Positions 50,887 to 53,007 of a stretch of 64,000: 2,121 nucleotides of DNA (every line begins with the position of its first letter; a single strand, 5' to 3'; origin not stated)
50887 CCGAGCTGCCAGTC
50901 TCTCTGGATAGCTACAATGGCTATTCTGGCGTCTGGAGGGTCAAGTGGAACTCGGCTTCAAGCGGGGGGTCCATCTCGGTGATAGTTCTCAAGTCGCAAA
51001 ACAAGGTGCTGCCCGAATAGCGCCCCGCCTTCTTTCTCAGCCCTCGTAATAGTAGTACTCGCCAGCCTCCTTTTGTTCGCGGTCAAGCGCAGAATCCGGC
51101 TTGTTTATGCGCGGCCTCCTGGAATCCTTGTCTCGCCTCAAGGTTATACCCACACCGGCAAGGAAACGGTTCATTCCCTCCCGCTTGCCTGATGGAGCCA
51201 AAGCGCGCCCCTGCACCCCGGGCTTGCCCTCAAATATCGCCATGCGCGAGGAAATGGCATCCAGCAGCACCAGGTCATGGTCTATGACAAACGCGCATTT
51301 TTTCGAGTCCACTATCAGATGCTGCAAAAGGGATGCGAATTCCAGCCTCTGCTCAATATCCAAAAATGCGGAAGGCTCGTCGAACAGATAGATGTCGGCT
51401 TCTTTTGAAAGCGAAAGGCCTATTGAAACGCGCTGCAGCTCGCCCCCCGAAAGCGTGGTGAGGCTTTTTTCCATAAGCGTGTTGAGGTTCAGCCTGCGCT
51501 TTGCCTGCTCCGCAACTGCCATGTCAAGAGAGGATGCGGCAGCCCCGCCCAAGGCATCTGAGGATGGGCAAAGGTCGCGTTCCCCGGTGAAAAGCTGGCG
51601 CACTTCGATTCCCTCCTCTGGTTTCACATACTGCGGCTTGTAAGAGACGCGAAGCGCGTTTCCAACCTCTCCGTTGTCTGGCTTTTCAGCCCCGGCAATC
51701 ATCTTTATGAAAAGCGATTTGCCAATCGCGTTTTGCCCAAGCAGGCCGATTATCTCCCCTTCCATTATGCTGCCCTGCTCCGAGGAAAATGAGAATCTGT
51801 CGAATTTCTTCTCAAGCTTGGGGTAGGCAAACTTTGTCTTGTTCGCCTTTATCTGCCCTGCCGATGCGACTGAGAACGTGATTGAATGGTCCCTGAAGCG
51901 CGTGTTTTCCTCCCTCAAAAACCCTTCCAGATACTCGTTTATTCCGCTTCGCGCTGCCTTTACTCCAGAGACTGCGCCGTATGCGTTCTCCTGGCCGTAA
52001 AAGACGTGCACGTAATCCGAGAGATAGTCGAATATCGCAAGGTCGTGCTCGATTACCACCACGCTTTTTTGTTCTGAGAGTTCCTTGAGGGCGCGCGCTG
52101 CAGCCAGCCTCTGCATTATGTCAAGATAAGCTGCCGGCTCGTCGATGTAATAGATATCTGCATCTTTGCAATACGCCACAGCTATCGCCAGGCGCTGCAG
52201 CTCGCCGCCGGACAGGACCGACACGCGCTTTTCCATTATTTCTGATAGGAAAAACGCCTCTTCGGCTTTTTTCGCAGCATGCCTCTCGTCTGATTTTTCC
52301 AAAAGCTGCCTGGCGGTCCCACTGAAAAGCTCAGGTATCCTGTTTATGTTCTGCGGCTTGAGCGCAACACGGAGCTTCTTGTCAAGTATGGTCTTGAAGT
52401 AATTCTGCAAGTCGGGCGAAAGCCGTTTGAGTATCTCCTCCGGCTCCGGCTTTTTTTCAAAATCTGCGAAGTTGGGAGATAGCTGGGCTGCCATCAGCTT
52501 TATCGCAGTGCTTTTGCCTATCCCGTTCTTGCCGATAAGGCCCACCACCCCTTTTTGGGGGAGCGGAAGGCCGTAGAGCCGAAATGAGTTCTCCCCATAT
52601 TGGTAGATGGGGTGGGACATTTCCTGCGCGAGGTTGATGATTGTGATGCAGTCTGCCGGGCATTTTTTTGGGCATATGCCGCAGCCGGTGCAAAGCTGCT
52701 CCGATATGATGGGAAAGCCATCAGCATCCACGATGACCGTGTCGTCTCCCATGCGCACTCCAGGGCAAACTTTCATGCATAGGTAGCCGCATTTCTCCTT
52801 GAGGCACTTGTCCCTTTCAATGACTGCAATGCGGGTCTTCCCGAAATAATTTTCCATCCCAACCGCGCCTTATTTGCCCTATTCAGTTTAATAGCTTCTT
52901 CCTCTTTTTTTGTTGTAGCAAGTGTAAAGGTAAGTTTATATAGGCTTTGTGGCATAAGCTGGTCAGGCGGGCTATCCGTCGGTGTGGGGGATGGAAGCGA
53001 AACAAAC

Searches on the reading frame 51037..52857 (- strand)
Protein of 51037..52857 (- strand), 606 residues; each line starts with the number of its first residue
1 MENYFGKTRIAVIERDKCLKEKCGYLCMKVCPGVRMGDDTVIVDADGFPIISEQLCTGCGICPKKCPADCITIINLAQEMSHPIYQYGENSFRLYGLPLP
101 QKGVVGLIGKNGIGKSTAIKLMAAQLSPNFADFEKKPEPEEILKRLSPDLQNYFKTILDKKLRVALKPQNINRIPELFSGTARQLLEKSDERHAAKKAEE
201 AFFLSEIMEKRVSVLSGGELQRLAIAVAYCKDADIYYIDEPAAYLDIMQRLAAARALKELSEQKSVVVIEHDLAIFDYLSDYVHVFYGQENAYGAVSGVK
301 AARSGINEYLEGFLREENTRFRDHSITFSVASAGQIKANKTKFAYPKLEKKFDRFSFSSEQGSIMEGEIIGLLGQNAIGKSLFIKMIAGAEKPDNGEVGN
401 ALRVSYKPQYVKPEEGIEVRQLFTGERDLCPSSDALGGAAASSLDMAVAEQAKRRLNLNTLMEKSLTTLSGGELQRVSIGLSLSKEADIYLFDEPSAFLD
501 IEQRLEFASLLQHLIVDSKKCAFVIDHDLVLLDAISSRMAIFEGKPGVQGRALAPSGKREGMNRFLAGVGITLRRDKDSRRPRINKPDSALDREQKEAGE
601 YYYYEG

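Call 11: search_protein_families(library=pfam, proteins=[window:51037-52857:-], max_evalue=0.001)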
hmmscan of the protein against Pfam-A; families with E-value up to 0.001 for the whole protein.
window:51037-52857:- (606 aa): 7 families
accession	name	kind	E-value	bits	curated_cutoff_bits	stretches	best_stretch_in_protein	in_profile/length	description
PF00005.33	ABC_tran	-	2.5e-36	125.8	25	2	363-496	7-136/137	ABC transporter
PF02463.25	SMC_N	-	1e-12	48.4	40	1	102-289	24-215/220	RecF/RecN/SMC N terminal domain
PF14697.11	Fer4_21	-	5.9e-06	26.8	35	1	11-72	1-58/59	4Fe-4S dicluster domain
PF13237.11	Fer4_10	-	1.4e-05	25.4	25.5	0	49-77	2-22/53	4Fe-4S dicluster domain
PF13304.12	AAA_21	-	3.4e-05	24.5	27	0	105-122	2-19/304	AAA domain, putative AbiEii toxin, Type IV TA system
PF12837.12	Fer4_6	-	7.3e-05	23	25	0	10-32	1-20/24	4Fe-4S binding domain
PF04068.21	Fer4_RLI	-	8.2e-05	22.7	23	1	8-38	1-34/35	Possible Fer4-like domain in RNase L inhibitor, RLI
